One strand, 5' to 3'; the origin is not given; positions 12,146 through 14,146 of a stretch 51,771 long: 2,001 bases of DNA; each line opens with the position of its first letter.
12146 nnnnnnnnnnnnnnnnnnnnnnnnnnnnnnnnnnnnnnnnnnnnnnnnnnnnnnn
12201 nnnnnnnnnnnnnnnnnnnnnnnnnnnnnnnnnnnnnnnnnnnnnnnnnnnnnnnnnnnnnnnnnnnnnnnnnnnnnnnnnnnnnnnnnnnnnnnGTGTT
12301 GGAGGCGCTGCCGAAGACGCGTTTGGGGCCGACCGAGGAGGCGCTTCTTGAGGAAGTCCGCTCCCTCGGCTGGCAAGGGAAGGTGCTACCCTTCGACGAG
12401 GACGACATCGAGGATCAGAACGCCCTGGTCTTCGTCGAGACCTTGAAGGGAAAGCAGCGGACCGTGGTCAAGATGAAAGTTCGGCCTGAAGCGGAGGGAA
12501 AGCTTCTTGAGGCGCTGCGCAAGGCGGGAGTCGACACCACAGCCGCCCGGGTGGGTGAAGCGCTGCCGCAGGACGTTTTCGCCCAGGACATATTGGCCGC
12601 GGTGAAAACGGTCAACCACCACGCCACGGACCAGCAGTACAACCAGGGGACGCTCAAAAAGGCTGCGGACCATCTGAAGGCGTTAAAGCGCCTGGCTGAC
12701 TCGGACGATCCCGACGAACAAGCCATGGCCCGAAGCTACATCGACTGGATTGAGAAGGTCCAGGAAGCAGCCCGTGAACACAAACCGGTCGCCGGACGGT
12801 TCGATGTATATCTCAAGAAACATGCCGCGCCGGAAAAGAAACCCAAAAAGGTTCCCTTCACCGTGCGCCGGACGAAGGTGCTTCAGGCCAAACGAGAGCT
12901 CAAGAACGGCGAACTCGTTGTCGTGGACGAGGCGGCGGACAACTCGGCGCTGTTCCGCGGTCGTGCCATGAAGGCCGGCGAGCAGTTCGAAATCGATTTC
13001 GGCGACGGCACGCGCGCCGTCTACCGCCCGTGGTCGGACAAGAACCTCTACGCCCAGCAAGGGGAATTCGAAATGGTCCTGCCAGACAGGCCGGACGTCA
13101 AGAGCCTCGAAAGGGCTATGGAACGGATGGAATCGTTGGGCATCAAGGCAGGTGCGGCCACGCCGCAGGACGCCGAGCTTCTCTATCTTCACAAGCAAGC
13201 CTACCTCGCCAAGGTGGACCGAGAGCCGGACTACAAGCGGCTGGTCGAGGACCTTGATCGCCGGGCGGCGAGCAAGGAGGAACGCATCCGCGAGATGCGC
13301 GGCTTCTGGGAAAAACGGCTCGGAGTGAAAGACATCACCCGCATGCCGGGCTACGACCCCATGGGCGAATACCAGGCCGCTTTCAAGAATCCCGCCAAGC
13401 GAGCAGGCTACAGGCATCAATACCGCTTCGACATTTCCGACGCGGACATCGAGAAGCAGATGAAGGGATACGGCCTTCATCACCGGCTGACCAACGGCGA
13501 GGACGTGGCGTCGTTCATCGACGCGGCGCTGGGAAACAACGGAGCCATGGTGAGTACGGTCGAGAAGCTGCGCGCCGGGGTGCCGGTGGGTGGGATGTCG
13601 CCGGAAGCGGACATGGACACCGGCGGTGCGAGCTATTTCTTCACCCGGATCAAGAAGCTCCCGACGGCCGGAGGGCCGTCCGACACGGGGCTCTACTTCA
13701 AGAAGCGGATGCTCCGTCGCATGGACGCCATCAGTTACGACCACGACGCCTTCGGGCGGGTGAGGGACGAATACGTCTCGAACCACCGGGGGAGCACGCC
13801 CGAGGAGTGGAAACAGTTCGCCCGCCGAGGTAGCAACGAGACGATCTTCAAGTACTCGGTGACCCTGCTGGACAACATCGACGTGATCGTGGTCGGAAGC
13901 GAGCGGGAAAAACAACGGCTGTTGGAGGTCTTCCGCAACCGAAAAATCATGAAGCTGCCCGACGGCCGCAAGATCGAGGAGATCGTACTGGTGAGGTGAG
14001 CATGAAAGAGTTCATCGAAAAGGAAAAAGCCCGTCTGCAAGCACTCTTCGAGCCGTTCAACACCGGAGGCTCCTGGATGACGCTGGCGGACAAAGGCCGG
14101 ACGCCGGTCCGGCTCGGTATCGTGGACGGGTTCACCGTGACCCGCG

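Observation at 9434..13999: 1521-aa MuF polyvalent virion protein carrying a PI3/PI4-kinase-like domain and an unassigned C-terminal effector-like domain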

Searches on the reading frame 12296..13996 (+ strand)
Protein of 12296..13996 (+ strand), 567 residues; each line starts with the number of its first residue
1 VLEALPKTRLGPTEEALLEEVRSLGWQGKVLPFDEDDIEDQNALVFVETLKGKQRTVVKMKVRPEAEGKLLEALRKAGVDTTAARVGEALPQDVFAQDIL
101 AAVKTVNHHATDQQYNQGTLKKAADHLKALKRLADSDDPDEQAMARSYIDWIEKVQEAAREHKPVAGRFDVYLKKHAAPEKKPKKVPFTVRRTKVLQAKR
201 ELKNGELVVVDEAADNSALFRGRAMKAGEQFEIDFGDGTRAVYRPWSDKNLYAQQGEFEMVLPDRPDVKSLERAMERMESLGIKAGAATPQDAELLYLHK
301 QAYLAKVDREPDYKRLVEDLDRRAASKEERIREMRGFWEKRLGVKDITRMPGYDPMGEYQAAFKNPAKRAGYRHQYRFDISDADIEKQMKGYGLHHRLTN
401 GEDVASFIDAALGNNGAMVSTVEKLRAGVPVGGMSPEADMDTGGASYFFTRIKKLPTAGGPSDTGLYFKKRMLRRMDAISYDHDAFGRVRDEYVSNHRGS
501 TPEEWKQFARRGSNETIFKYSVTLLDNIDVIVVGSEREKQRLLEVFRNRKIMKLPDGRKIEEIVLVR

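Call 25: find_homologous_proteins(query=window:12296-13996:+, max_evalue=0.001)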
Query window:12296-13996:+ (567 aa): 52 proteins with E <= 0.001 among 8000 candidates.
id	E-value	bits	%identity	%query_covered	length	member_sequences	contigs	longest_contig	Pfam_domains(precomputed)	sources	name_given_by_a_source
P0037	2.1e-287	972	79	96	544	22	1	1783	-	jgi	jgi:hypothetical protein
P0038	8.8e-270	914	71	99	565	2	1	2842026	-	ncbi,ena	-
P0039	1.5e-269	913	70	100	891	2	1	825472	-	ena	-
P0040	2.5e-267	906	70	100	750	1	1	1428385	-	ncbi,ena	-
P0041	9.4e-252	854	73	90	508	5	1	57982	-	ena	-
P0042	1.7e-234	797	62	99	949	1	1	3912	-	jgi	jgi:hypothetical protein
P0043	6.5e-227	772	61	99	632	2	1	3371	-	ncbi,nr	ncbi:MAG: phage head morphogenesis protein, partial [Armatimonadetes bacterium]|nr:phage head morpho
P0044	1.6e-208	712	82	66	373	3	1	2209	-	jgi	jgi:hypothetical protein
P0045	2.5e-205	701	65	82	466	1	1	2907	-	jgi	-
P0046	4.0e-204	697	76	67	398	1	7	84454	-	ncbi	-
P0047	3.2e-195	668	55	98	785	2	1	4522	-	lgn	-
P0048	4.4e-182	624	80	61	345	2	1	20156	-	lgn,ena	-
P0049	3.5e-180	618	52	98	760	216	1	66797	-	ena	-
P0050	1.7e-175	603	52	98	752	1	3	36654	-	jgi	-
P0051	2.4e-167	576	55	85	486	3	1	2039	-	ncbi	ncbi:MAG TPA: phage head morphogenesis protein, partial [Armatimonadota bacterium]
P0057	1.1e-155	537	45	99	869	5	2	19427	-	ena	-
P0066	1.6e-133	464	44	100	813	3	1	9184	-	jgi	jgi:hypothetical protein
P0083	1.0e-15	75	24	95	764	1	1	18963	-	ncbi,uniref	ncbi:hypothetical protein ACFRMQ_21240 [Kitasatospora sp. NPDC056783]|uniref:hypothetical protein n=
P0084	3.2e-15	74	26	93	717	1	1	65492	-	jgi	jgi:hypothetical protein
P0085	9.3e-14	69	23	94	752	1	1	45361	-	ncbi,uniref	ncbi:hypothetical protein ACFY1P_32745 [Streptomyces sp. NPDC001407]|uniref:hypothetical protein n=1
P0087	1.5e-11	62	25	95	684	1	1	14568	-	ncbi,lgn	ncbi:MAG: hypothetical protein WD250_17015 [Egibacteraceae bacterium]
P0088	6.9e-11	59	22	93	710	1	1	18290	-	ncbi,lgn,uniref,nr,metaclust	ncbi:hypothetical protein [Parafrankia discariae]|uniref:hypothetical protein n=1 Tax=Parafrankia di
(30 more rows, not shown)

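Call 43: predict_structure(alignment_id=A4)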
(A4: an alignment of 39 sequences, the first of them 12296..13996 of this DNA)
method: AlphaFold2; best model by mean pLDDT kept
length: 567 residues; sequences in the alignment: 39
mean_pLDDT: 89.6   pTM: 0.78
mean pLDDT of the five models: 89.6, 87.8, 87.2, 86.0, 85.4
residues with pLDDT >= 90: 381; 70-90: 159; 50-70: 18; < 50: 9
segments of 3 or more residues with pLDDT < 50: 1-6, 80-82
pLDDT, mean of each block of 10 residues (from residue 1): 52 88 92 81 93 94 89 75 66 85 92 89 90 86 94 95 91 78 72 92 92 91 88 93 93 94 92 91 87 93 95 97 96 98 95 91 89 93 94 89 86 89 92 81 92 93 93 95 92 93 95 92 93 95 95 93 94
secondary structure, 60 per line:
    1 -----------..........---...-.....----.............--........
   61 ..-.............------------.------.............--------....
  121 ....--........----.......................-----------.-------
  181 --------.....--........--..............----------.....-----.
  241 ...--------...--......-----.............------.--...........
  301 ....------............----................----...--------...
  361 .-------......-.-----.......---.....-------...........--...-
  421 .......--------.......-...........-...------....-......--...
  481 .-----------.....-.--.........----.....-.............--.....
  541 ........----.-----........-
elements in order: H12-21 E29-33 E42-50 E53-62 H64-76 H96-108 H117-124 H127-134 H139-161 E189-193 E196-203 E206-215 H216-219 E230-234 E240-243 E257-262 H268-280 H290-304 H311-322 H327-342 E358-361 E369-374 H382-388 E392-396 H404-414 E417-419 H421-427 H436-442 E447-454 E465-468 H470-474 E478-481 H493-497 H502-510 E515-519 E521-523 H524-527 E528-533 H536-548 H560-563 E564-566

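Call 45: fold_search(model_id=the predicted structure, library=pdb)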
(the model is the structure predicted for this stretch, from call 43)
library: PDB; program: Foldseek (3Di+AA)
matches with E <= 10: 596; with E <= 0.001: 0
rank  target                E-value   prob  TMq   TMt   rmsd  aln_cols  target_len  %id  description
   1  7omw                  3.7e-03  1.00  0.21  0.52   7.3       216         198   11  Thermus sp. 2.9 DarT in complex with NAD+ (released 2021-06-23)
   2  7omy_AAA              8.4e-03  0.99  0.21  0.50   5.1       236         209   10  Thermus sp. 2.9 DarT in complex with carba-NAD+ and ssDNA (released 2021-06-23)
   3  7omx                  2.0e-02  0.99  0.21  0.53   7.2       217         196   12  Thermus sp. 2.9 DarT in complex with carba-NAD+ (released 2021-06-23)
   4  7omv                  4.2e-02  0.89  0.18  0.43   9.5       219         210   11  Thermus sp. 2.9 DarT (released 2021-06-23)
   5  1zth_C                9.4e-02  0.09  0.07  0.14  17.2       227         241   12  Crystal Structure of A.fulgidus Rio1 serine protein kinase bound to ADP and Manganese ion (released 2005-07-19)
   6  3re4_A                1.5e-01  0.09  0.08  0.15  20.6       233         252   12  Crystal Structure of Archaeoglobus Fulgidus Rio1 Kinase bound to Toyocamycin. (released 2012-05-09)
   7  9ibl_A                2.0e-01  0.20  0.08  0.10  18.5       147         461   12  PhiC31 integrative synapse: attB x attP with an S12A integrase variant (released 2026-02-11)
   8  1zp9_B                2.1e-01  0.07  0.07  0.13  17.0       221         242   14  Crystal Structure of full-legnth A.fulgidus Rio1 Serine Kinase bound to ATP and Mn2+ ions. (released 2005-08-02)
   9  1zth_D                2.4e-01  0.09  0.08  0.15  14.6       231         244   10  Crystal Structure of A.fulgidus Rio1 serine protein kinase bound to ADP and Manganese ion (released 2005-07-19)
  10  9sob_W                2.4e-01  0.09  0.08  0.06  19.5       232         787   10  Structural Model of the Nuclear Pore Complex in Arabidopsis thaliana (released 2025-11-05)
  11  3d5k_A                2.8e-01  0.02  0.07  0.08  34.6       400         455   12  Crystal structure of the OprM channel in a non-symmetrical space group (released 2009-06-02)
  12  1zth_B                3.0e-01  0.06  0.07  0.14  17.5       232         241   11  Crystal Structure of A.fulgidus Rio1 serine protein kinase bound to ADP and Manganese ion (released 2005-07-19)
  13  9teh_A                3.8e-01  0.13  0.08  0.09  18.2       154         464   12  PhiC31 excisive synapse; attL x attL with an integraseS12A-RDF protein fusion (released 2026-02-11)
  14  3re4_B                3.8e-01  0.06  0.07  0.15  20.8       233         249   12  Crystal Structure of Archaeoglobus Fulgidus Rio1 Kinase bound to Toyocamycin. (released 2012-05-09)
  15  8k9x_B                3.8e-01  0.04  0.08  0.09  19.5       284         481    7  Crystal structure of plasmodium LysRS complexing with ASP3026 derived LysRS inhibitor 5 (ADKI5) (released 2024-06-26)
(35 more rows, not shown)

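Call 56: search_protein_families(library=pfam, proteins=[P0083, P0085, P0088, P0087, P0084, P0039, P0042, P0057, P0066, P0049], max_evalue=0.01)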
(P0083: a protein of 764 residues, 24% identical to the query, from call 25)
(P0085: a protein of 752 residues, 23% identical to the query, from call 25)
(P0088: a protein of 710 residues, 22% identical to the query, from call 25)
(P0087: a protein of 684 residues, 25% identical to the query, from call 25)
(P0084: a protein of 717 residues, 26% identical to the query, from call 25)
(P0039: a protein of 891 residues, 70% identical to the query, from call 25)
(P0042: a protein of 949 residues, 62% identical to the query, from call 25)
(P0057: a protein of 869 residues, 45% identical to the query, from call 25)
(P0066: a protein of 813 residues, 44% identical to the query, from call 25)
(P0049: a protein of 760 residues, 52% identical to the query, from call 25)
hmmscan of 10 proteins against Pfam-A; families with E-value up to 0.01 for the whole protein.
P0083 (764 aa): 0 families

P0085 (752 aa): 0 families

P0088 (710 aa): 0 families

P0087 (684 aa): 0 families

P0084 (717 aa): 0 families

P0039 (891 aa): 1 family
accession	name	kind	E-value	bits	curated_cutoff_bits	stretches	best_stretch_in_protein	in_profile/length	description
PF07804.18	HipA_C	-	0.0025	18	30.5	0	82-139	3-61/213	HipA-like C-terminal domain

P0042 (949 aa): 0 families

P0057 (869 aa): 0 families

P0066 (813 aa): 0 families

P0049 (760 aa): 0 families

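Call 57: find_encoding_contigs(protein=P0085, flank=8000, max_places=2)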
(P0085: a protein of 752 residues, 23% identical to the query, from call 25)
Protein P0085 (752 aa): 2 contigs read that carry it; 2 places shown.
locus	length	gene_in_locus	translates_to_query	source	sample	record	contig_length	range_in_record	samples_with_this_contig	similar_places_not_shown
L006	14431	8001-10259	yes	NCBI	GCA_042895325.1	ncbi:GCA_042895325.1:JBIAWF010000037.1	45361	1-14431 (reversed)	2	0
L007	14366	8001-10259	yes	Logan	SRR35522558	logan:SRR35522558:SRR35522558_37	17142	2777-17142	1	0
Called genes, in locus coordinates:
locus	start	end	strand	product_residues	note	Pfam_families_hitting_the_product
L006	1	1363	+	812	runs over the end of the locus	-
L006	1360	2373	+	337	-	PF13814:Replic_Relax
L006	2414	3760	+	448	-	-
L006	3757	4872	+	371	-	PF14386:DUF4417 (weak)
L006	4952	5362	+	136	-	-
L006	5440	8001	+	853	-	-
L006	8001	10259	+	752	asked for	-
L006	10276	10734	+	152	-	-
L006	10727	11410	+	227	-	PF01381:HTH_3 (weak), PF12844:HTH_19 (faint), PF13443:HTH_26 (faint), PF13560:HTH_31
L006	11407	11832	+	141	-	-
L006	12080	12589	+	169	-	-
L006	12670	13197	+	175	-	-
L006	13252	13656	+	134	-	-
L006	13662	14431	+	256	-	PF17338:GP88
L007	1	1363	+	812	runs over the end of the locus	-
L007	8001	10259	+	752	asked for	-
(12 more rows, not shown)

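Call 68: fold_search(model_id=the predicted structure, library=viral)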
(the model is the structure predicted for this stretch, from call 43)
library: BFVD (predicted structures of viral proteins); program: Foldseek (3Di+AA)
matches with E <= 10: 424; with E <= 0.001: 0
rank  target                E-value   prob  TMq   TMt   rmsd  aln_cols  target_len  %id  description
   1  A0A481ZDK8            1.9e-03  1.00  0.20  0.41   4.7       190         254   15  Uncharacterized protein [Pithovirus LCPAC406]
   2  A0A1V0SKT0            3.1e-03  0.99  0.19  0.44   7.6       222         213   10  Uncharacterized protein [Klosneuvirus KNV1]
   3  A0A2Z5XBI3            8.8e-03  0.98  0.20  0.33   7.0       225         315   15  (no name in the UniProt tables at hand)
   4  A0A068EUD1            9.3e-03  0.80  0.22  0.14  14.1       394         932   10  ParB-like N-terminal domain-containing protein [Bacillus phage CP-51]
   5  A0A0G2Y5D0            1.1e-02  0.99  0.20  0.54   5.3       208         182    9  Uncharacterized protein [Acanthamoeba polyphaga mimivirus Kroon]
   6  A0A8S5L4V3            4.7e-02  0.06  0.06  0.08  22.0       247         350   13  Maturation protein [ssRNA phage SRR6960509_7]
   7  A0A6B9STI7            9.8e-02  0.28  0.08  0.09  21.8       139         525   14  (no name in the UniProt tables at hand)
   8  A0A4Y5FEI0            9.8e-02  0.07  0.06  0.16  21.8       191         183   10  Uncharacterized protein [Lactobacillus phage 521B]
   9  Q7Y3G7                1.1e-01  0.06  0.07  0.13  17.5       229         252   10  Lysozyme inhibitor LprI-like N-terminal domain-containing protein [Escherichia phage RB49]
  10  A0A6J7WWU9            1.1e-01  0.02  0.06  0.05  29.8       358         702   13  Uncharacterized protein [uncultured Caudovirales phage]
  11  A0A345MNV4            1.9e-01  0.12  0.08  0.13  13.8       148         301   13  (no name in the UniProt tables at hand)
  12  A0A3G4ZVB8            1.9e-01  0.04  0.07  0.09  21.1       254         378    7  Uncharacterized protein [Dasosvirus sp.]
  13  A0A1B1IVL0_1          2.3e-01  0.03  0.07  0.06  28.8       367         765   12  (no name in the UniProt tables at hand)
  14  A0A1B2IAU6            2.3e-01  0.03  0.07  0.11  22.4       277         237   11  (no name in the UniProt tables at hand)
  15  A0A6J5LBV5            2.6e-01  0.18  0.10  0.14  19.7       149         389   15  Uncharacterized protein [uncultured Caudovirales phage]
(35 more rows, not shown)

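Call 76: find_encoding_contigs(protein=P0040, flank=9000, max_places=2)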
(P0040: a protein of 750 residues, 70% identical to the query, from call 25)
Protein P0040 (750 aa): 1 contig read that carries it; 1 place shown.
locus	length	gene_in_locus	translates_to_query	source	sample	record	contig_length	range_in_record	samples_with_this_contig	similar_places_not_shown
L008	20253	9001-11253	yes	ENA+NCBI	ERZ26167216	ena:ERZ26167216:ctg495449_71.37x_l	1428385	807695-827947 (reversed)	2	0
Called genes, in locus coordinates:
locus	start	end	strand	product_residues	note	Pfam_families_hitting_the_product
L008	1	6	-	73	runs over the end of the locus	-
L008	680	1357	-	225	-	PF12762:DDE_Tnp_IS1595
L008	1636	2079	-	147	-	PF01609:DDE_Tnp_1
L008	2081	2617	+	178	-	-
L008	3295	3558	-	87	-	-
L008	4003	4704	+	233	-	PF12762:DDE_Tnp_IS1595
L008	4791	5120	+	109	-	PF13701:DDE_Tnp_1_4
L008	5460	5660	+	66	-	-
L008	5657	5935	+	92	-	-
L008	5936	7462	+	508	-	PF03237:Terminase_6N (weak)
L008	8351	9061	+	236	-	-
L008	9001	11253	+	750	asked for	-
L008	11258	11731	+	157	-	-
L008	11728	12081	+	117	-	-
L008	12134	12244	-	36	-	-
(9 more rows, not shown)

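Call 77: find_encoding_contigs(protein=P0057, flank=9000, max_places=2)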
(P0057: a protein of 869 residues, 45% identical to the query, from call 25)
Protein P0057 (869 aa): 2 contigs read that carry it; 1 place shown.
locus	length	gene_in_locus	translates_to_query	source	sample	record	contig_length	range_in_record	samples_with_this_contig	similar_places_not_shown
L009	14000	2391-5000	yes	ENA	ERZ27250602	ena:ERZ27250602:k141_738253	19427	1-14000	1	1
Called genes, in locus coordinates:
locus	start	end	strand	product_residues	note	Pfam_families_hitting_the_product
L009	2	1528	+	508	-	?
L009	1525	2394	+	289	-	PF04233:Phage_Mu_F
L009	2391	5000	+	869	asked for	-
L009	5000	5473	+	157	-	-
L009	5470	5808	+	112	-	-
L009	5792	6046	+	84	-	-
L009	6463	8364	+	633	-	PF18962:Por_Secre_tail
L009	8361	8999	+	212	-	-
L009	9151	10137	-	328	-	PF13384:HTH_23, PF13518:HTH_28 (faint), PF13551:HTH_29 (faint), PF13565:HTH_32, PF00665:rve, PF13683:rve_3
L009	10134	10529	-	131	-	PF01527:HTH_Tnp_1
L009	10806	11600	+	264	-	-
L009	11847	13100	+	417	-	PF28495:TMEM260_2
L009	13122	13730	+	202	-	PF04542:Sigma70_r2, PF08281:Sigma70_r4_2, PF04545:Sigma70_r4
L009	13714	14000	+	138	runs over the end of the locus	-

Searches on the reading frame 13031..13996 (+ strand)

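Call 9: search_protein_families(library=pfam, proteins=[window:13031-13996:+], max_evalue=10)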
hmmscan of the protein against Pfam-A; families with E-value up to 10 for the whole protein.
window:13031-13996:+ (322 aa): 1 family
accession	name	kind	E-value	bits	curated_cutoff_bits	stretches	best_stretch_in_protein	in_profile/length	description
PF24165.1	TMP_C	-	0.16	12.5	27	1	158-179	2-23/36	Tape measure protein C-terminal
